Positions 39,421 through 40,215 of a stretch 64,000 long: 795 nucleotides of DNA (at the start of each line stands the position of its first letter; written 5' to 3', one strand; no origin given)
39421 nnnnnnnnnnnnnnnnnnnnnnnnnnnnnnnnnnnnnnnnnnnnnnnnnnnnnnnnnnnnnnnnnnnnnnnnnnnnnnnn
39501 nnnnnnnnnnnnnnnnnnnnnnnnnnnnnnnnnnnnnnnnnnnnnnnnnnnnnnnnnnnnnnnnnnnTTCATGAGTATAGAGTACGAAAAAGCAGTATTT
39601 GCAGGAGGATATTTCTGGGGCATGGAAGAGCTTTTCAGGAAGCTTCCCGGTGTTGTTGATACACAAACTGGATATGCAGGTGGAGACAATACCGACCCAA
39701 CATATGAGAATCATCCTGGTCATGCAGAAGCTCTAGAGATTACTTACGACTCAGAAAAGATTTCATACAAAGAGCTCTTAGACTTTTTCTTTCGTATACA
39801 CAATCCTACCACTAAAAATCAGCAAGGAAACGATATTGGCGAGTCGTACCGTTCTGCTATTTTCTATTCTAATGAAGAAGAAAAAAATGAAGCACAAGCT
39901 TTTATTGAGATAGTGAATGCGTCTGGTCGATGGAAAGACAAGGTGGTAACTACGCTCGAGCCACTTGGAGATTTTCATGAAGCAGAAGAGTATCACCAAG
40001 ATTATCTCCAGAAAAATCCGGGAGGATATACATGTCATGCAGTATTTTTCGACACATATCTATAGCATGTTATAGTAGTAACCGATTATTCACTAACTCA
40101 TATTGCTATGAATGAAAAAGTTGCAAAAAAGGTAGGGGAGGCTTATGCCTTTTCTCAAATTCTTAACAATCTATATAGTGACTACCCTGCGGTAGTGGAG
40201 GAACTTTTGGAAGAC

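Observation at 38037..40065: msrB / YibE-F-like His-tailed membrane protein / msrA cluster in which MsrA has Tyr at the catalytic Cys position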

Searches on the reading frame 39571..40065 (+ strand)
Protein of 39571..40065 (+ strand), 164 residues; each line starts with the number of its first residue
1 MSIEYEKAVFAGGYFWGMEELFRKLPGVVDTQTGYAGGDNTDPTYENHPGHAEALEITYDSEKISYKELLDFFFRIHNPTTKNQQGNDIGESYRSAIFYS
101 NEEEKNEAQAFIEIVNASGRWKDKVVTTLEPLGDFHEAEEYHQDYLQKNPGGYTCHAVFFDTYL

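Call 3: search_protein_families(library=pfam, proteins=[window:39571-40065:+], max_evalue=0.01)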
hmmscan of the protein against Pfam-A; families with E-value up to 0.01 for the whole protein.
window:39571-40065:+ (164 aa): 1 family
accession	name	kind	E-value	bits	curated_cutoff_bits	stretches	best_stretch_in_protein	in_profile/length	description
PF01625.27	PMSR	-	6.2e-59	199.1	23.7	1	7-154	1-152/153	Peptide methionine sulfoxide reductase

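Call 4: find_homologous_proteins(query=window:39571-40062:+)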
Query window:39571-40062:+ (164 aa): 7996 proteins with E <= 0.001 among 8000 candidates; the best 120 are listed.
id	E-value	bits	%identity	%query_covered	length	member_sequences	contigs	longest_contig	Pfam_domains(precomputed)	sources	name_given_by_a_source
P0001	1.8e-108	378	100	100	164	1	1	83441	PF01625.29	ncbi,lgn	-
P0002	3.3e-81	290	76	99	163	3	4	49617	PF01625.29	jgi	jgi:peptide-methionine (S)-S-oxide reductase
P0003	4.1e-81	289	79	96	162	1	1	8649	PF01625.29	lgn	-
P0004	6.8e-81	289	77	97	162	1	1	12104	PF01625.29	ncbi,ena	-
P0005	1.4e-80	288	77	96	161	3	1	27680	PF01625.29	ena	-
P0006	1.5e-80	288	75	96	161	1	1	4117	PF01625.29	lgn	-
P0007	2.5e-80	287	75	96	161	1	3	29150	PF01625.29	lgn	-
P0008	2.7e-80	287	75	97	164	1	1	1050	PF01625.29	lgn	-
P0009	6.8e-80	285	77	97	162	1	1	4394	PF01625.29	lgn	-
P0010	7.6e-80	285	78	98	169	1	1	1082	PF01625.29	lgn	-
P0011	8.4e-80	285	75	97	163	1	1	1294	PF01625.29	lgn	-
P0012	8.7e-80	285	76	97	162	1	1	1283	PF01625.29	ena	-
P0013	9.5e-80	285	77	96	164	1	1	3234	PF01625.29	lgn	-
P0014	9.6e-80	285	77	97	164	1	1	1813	PF01625.29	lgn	-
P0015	1.0e-79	285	75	96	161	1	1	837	PF01625.29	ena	-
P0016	1.2e-79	285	76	97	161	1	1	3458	PF01625.29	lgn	-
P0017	1.5e-79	284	76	98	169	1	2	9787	PF01625.29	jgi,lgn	jgi:peptide-methionine (S)-S-oxide reductase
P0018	1.5e-79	284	75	97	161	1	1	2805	PF01625.29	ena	-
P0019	1.6e-79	284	77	97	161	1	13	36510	PF01625.29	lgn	-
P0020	1.6e-79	284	74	96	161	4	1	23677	PF01625.29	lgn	-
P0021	2.3e-79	284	76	97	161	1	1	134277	PF01625.29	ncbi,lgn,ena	ncbi:MAG: peptide-methionine (S)-S-oxide reductase MsrA [Candidatus Paceibacterota bacterium]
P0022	3.0e-79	283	73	97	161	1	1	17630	PF01625.29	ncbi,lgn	-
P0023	3.9e-79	283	74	96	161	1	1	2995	PF01625.29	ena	-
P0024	4.0e-79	283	75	97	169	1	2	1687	PF01625.29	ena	-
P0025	5.6e-79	282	74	97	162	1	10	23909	PF01625.29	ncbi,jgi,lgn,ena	jgi:peptide-methionine (S)-S-oxide reductase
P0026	6.7e-79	282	74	99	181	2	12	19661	PF01625.29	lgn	-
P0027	6.8e-79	282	76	100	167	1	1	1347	PF01625.29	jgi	-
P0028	8.2e-79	282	75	97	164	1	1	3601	PF01625.29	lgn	-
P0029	9.2e-79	282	73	96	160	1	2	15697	PF01625.29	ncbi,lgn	-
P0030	9.3e-79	282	74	97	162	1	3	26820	PF01625.29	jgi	jgi:peptide-methionine (S)-S-oxide reductase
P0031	1.0e-78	282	75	97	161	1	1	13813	PF01625.29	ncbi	-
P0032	1.0e-78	282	75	97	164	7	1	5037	PF01625.29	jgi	jgi:peptide-methionine (S)-S-oxide reductase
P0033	1.1e-78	282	76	97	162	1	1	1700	PF01625.29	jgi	jgi:peptide-methionine (S)-S-oxide reductase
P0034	1.2e-78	281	75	96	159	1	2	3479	PF01625.29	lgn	-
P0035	1.8e-78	281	75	97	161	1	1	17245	PF01625.29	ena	-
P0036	1.9e-78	281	75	96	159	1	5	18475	PF01625.29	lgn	-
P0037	2.0e-78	281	75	97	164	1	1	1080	PF01625.29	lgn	-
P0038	2.1e-78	281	75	97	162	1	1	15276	PF01625.29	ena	-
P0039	2.1e-78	281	74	97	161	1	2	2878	PF01625.29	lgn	-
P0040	2.3e-78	280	75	97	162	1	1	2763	PF01625.29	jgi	jgi:peptide-methionine (S)-S-oxide reductase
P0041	3.0e-78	280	75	97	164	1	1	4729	PF01625.29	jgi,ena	-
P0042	3.2e-78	280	75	97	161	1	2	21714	PF01625.29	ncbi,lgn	-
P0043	3.2e-78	280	72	100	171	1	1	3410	PF01625.29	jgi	jgi:peptide-methionine (S)-S-oxide reductase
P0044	3.6e-78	280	75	97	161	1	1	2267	PF01625.29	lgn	-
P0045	3.6e-78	280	74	97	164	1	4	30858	PF01625.29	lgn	-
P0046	3.8e-78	280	74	97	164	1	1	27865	PF01625.29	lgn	-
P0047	3.9e-78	280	74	97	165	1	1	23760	PF01625.29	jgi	jgi:peptide-methionine (S)-S-oxide reductase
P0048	4.2e-78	280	75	97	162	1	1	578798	PF01625.29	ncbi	ncbi:MAG: peptide-methionine (S)-S-oxide reductase MsrA [Patescibacteria group bacterium UBA2103]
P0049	4.6e-78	279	73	97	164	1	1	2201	PF01625.29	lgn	-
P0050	4.8e-78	279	75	96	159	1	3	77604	PF01625.29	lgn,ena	-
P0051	4.9e-78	279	73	99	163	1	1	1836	PF01625.29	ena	-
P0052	5.0e-78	279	75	97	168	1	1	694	PF01625.29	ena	-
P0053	5.6e-78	279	76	96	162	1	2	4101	PF01625.29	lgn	-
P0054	5.8e-78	279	73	96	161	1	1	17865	PF01625.29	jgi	jgi:peptide-methionine (S)-S-oxide reductase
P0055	6.3e-78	279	73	100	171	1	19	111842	PF01625.29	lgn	-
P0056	8.4e-78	279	73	97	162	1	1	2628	PF01625.29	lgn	-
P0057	8.7e-78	279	75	97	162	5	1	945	PF01625.29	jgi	jgi:peptide-methionine (S)-S-oxide reductase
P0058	8.7e-78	279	73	98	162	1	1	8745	PF01625.29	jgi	jgi:peptide-methionine (S)-S-oxide reductase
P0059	8.7e-78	279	74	97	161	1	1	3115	PF01625.29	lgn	-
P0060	8.9e-78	279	74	98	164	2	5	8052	PF01625.29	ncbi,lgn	-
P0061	9.1e-78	279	72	100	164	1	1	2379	PF01625.29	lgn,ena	-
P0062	9.3e-78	278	74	97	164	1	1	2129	PF01625.29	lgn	-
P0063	1.0e-77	278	77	96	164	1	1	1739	PF01625.29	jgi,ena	-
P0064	1.1e-77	278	75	99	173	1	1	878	PF01625.29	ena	-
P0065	1.1e-77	278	73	97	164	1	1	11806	PF01625.29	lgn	-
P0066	1.2e-77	278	74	97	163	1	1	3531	PF01625.29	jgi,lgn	-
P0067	1.3e-77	278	75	97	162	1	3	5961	PF01625.29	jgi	jgi:peptide-methionine (S)-S-oxide reductase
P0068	1.3e-77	278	74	98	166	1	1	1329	PF01625.29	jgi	-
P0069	1.3e-77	278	74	96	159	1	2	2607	PF01625.29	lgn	-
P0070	1.3e-77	278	75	97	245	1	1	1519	PF01625.29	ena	-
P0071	1.4e-77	278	74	97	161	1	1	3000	PF01625.29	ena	-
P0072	1.5e-77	278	75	97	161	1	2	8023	PF01625.29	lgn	-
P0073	1.6e-77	278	75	97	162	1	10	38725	PF01625.29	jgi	jgi:peptide-methionine (S)-S-oxide reductase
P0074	1.6e-77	278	71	100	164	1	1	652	PF01625.29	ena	-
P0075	1.7e-77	278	75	97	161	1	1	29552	PF01625.29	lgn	-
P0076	1.7e-77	278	72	95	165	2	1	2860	PF01625.29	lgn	-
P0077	1.7e-77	278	74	97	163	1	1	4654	PF01625.29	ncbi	-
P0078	2.0e-77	277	72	97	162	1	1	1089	PF01625.29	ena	-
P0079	2.1e-77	277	72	99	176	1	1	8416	PF01625.29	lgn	-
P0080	2.4e-77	277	74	97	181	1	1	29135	PF01625.29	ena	-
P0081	2.5e-77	277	72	97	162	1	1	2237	PF01625.29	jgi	jgi:peptide-methionine (S)-S-oxide reductase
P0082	2.5e-77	277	76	93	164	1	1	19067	PF01625.29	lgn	-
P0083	2.5e-77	277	72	100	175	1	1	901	PF01625.29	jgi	-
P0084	2.6e-77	277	70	100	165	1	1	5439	PF01625.29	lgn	-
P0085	2.7e-77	277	75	96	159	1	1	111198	PF01625.29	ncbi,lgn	-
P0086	2.8e-77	277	74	97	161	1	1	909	PF01625.29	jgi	-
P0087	3.0e-77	277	74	97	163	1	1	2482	PF01625.29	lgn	-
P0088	3.0e-77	277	73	98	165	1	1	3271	PF01625.29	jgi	jgi:peptide-methionine (S)-S-oxide reductase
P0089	3.0e-77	277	74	97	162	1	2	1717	PF01625.29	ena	-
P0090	3.1e-77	277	73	96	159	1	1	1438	PF01625.29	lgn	-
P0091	3.1e-77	277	75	96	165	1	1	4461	PF01625.29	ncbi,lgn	-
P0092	3.2e-77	277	74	97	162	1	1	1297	PF01625.29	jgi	-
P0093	3.2e-77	277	72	97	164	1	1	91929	PF01625.29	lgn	-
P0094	3.6e-77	277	76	98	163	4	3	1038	PF01625.29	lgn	-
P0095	3.7e-77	277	75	97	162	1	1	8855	PF01625.29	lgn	-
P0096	3.7e-77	277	73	97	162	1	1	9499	PF01625.29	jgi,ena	-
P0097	3.7e-77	277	71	99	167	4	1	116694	PF01625.29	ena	-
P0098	3.8e-77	277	74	97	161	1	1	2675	PF01625.29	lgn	-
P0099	3.8e-77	276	74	97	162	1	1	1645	PF01625.29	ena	-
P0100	3.9e-77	276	72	97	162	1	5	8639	PF01625.29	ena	-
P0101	3.9e-77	276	75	96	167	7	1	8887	PF01625.29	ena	-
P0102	3.9e-77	276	73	97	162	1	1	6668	PF01625.29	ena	-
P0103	4.0e-77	276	74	97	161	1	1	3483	PF01625.29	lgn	-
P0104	4.1e-77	276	74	97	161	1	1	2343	PF01625.29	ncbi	-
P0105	4.1e-77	276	72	97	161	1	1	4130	PF01625.29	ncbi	-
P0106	4.2e-77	276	74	97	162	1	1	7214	PF01625.29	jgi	-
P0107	4.3e-77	276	74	97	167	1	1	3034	PF01625.29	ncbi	-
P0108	4.3e-77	276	74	97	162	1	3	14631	PF01625.29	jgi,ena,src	-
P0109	4.4e-77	276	75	97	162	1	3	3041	PF01625.29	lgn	-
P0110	4.4e-77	276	74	97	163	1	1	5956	PF01625.29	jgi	-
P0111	4.6e-77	276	74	97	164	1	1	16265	PF01625.29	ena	-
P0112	4.8e-77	276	72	97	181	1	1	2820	PF01625.29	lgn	-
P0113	5.0e-77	276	73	97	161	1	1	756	PF01625.29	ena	-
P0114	5.2e-77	276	72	97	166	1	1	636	PF01625.29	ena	-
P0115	5.6e-77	276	73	97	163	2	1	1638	PF01625.29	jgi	jgi:peptide-methionine (S)-S-oxide reductase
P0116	5.6e-77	276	74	96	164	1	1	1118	PF01625.29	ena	-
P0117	5.8e-77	276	72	97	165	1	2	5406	PF01625.29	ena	-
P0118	5.9e-77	276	73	98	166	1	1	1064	PF01625.29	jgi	jgi:peptide-methionine (S)-S-oxide reductase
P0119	5.9e-77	276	72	97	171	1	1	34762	PF01625.29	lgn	-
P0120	6.1e-77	276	73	98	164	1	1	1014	PF01625.29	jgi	jgi:peptide-methionine (S)-S-oxide reductase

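Call 6: find_encoding_contigs(protein=P0001, flank=6000, max_places=10)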
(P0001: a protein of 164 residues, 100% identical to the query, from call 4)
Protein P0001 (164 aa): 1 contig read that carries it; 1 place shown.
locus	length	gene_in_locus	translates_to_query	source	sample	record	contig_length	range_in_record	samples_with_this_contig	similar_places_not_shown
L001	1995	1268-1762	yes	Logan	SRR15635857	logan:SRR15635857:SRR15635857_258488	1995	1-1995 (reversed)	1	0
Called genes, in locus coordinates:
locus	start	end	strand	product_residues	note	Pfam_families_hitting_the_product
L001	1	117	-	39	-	?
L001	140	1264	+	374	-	PF07907:YibE_F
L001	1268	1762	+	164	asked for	PF01625:PMSR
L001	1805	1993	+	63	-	?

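Call 9: find_related_loci(query=window:39571-40062:+, collection=genome_contigs, flank=6000)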
Query window:39571-40062:+ (164 aa) in genome_contigs; peptide patterns used: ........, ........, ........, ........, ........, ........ (x = any residue, [..] = any of these).
194 stretches matched a pattern; 112 encode a relative of the query (tblastn E <= 1e-3); the best 80 are kept; 80 distinct loci.
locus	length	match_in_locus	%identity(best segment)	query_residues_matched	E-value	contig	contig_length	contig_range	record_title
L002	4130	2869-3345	72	6-164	5e-80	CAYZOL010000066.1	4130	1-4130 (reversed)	MAG TPA_asm: uncultured Candidatus Saccharibacteria bacterium isolate SRP342105_co1_326 genome assembly, contig: NODE_31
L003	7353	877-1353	74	6-164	2e-79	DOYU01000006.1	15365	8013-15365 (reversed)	MAG TPA_asm: Candidatus Magasanikiibacteriota bacterium isolate UBA12086 contig_10003, whole genome shotgun sequence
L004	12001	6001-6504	70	1-164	1e-78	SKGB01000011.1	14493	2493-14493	MAG: Candidatus Nomurabacteria bacterium isolate CSBr16_119 CSBr16-3946, whole genome shotgun sequence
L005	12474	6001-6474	73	7-164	9e-79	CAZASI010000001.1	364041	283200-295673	MAG TPA_asm: uncultured Gammaproteobacteria bacterium isolate SRP286056_co1_188 genome assembly, contig: NODE_5_length_3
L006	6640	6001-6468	72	9-164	4e-78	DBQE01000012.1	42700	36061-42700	MAG TPA_asm: Bacteroidales bacterium UBA1402 UBA1402_contig_4335, whole genome shotgun sequence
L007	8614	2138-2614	72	6-164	3e-78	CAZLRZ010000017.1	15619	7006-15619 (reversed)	MAG TPA_asm: uncultured Candidatus Saccharibacteria bacterium isolate SRP192927_co4_1070 genome assembly, contig: NODE_8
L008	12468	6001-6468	74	9-164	1e-77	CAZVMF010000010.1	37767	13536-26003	MAG TPA_asm: uncultured Gammaproteobacteria bacterium isolate SRP278252_co2_59 genome assembly, contig: NODE_2064_length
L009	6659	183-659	74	6-164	1e-77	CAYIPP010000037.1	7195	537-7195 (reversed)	MAG TPA_asm: uncultured Gammaproteobacteria bacterium isolate ERP119705_co25_663 genome assembly, contig: NODE_11452_len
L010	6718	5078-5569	67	1-164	3e-77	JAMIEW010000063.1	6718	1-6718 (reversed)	MAG: bacterium isolate UR_AS_metabat.104 k201_1002692, whole genome shotgun sequence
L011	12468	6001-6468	72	9-164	2e-77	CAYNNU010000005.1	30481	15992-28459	MAG TPA_asm: uncultured Spirochaeta sp. isolate binchicken_co56_55 genome assembly, contig: NODE_306_length_30481_cov_6.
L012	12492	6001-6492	67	1-164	4e-76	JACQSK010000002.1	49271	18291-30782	MAG: Candidatus Uhrbacteria bacterium isolate NC_groundwater_1383_Ag_S-0.2um_59_539 S_p2_S4_coassembly_k141_306047, whol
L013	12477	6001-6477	67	6-164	2e-75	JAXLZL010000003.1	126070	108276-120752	MAG: Patescibacteria group bacterium isolate STL-PAT1 C3.78.fa-3, whole genome shotgun sequence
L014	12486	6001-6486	68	1-164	6e-75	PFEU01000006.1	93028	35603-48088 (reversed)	MAG: Candidatus Uhrbacteria bacterium CG10_big_fil_rev_8_21_14_0_10_48_16 CG10_8_21_14_0.10_scaffold_275_c, whole genome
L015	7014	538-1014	68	6-164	6e-75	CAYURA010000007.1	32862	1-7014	MAG TPA_asm: uncultured Gammaproteobacteria bacterium isolate SRP192927_co2_129 genome assembly, contig: NODE_1664_lengt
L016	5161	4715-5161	76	5-153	2e-74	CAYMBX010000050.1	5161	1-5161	MAG TPA_asm: uncultured Gammaproteobacteria bacterium isolate SRP093185_co1_85 genome assembly, contig: NODE_12204_lengt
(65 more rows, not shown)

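Call 27: search_protein_representatives(protein=window:39571-40062:+)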
Query: 164 residues. Proteins with E-value up to 0.001 (for the whole library): 16438; up to 1e-10: 8068; up to 1e-30: 632. The best 150 are listed.
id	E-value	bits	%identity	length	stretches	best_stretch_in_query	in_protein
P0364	2.1e-78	278.9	47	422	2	6-156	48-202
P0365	1.5e-63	230.6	65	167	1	6-164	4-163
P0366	2.0e-59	217.1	65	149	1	18-163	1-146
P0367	4.5e-59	216.0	60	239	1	1-156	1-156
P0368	2.6e-57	210.3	61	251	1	7-158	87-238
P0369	3.0e-57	210.1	61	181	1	6-158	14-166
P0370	3.6e-57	209.8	60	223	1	5-158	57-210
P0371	6.3e-57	209.0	60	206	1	5-158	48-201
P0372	7.8e-57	208.7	59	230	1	6-156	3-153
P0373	1.9e-56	207.4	59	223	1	5-156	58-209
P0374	2.4e-56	207.1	58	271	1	5-158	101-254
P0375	4.9e-56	206.1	61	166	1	6-158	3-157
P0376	1.7e-55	204.4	57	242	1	2-159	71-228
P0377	1.8e-55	204.3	60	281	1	4-153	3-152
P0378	1.9e-55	204.2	58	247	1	3-158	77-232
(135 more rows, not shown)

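Call 34: find_encoding_contigs(protein=P0003, flank=5000, max_places=2)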
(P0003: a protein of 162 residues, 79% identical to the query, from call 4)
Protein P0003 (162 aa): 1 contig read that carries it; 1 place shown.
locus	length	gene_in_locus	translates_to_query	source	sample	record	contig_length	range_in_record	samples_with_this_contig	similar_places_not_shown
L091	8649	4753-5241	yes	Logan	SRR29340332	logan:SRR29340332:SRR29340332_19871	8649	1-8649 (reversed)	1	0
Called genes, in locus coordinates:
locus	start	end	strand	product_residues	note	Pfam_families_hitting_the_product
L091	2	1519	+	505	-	?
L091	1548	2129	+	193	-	PF03193:RsgA_GTPase (faint), PF02421:FeoB_N, PF10662:PduV-EutP (faint), PF00350:Dynamin_N (faint), PF01926:MMR_HSR1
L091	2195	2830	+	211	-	PF01036:Bac_rhodopsin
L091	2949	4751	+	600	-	PF13205:Big_5, PF01471:PG_binding_1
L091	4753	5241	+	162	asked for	PF01625:PMSR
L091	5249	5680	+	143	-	PF01863:YgjP-like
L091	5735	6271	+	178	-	PF23477:zf_Tbcl_2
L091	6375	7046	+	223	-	PF04087:DUF389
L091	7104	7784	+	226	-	PF13624:SurA_N_3, PF13623:SurA_N_2, PF09312:SurA_N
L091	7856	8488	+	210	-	PF00730:HhH-GPD, PF00633:HHH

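Call 35: find_encoding_contigs(protein=P0002, flank=5000, max_places=2)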
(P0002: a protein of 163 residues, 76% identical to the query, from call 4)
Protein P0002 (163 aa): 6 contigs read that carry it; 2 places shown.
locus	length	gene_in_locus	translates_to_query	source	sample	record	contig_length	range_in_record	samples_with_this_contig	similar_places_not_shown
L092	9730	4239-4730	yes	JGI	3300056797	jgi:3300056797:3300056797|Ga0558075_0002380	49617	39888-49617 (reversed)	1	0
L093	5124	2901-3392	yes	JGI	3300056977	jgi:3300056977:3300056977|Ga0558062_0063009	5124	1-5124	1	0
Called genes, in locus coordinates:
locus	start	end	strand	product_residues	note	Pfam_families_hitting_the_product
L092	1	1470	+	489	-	PF00664:ABC_membrane, PF00005:ABC_tran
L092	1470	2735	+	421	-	PF01494:FAD_binding_3 (faint), PF03486:HI0933_like, PF07992:Pyr_redox_2 (weak), PF13738:Pyr_redox_3 (faint), PF00890:FAD_binding_2, PF01266:DAO (weak), PF12831:FAD_oxidored, PF22780:HI0933_like_1st, +2 more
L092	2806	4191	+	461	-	PF01566:Nramp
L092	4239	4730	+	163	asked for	PF01625:PMSR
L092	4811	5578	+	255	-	-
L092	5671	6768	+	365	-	-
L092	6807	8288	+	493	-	PF03193:RsgA_GTPase (faint), PF02367:TsaE (faint), PF02463:SMC_N (faint), PF13555:AAA_29 (faint), PF20720:nSTAND3 (faint), PF00005:ABC_tran, PF13304:AAA_21 (weak), PF00005:ABC_tran, +5 more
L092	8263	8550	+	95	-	PF01541:GIY-YIG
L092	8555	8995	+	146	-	PF03073:TspO_MBR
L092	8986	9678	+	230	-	PF01794:Ferric_reduct (weak)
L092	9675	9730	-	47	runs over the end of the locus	-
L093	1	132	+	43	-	?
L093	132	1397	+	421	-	PF01494:FAD_binding_3 (faint), PF03486:HI0933_like, PF07992:Pyr_redox_2 (weak), PF13738:Pyr_redox_3 (faint), PF00890:FAD_binding_2, PF01266:DAO (weak), PF12831:FAD_oxidored, PF22780:HI0933_like_1st, +2 more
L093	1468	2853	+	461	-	PF01566:Nramp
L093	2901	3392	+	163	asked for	PF01625:PMSR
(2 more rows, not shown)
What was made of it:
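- One close MsrA homologue has an Nramp metal transporter directly upstream (call 35).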

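Call 36: find_encoding_contigs(protein=P0021, flank=5000, max_places=2)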
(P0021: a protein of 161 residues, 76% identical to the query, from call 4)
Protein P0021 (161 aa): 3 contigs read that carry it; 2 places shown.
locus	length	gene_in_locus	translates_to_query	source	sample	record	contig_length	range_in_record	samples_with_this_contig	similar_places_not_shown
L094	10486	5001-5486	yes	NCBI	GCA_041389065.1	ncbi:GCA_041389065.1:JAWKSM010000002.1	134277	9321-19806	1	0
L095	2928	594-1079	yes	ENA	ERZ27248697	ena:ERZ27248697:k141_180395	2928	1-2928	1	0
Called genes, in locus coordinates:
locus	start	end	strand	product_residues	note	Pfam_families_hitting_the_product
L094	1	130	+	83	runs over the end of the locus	-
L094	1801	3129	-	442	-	PF03600:CitMHS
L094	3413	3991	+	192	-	-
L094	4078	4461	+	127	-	-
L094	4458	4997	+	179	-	-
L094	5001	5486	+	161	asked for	PF01625:PMSR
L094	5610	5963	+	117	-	PF09864:MliC (weak)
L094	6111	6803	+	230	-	-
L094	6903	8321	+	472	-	PF01336:tRNA_anti-codon, PF00152:tRNA-synt_2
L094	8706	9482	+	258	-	PF02616:SMC_ScpA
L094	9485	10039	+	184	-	PF04079:SMC_ScpB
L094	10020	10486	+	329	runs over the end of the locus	PF00768:Peptidase_S11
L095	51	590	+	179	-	-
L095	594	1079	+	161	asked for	PF01625:PMSR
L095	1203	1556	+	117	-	PF09864:MliC (weak)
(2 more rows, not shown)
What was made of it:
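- The nearest MsrA homologues have varied neighbours (calls 34-36).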
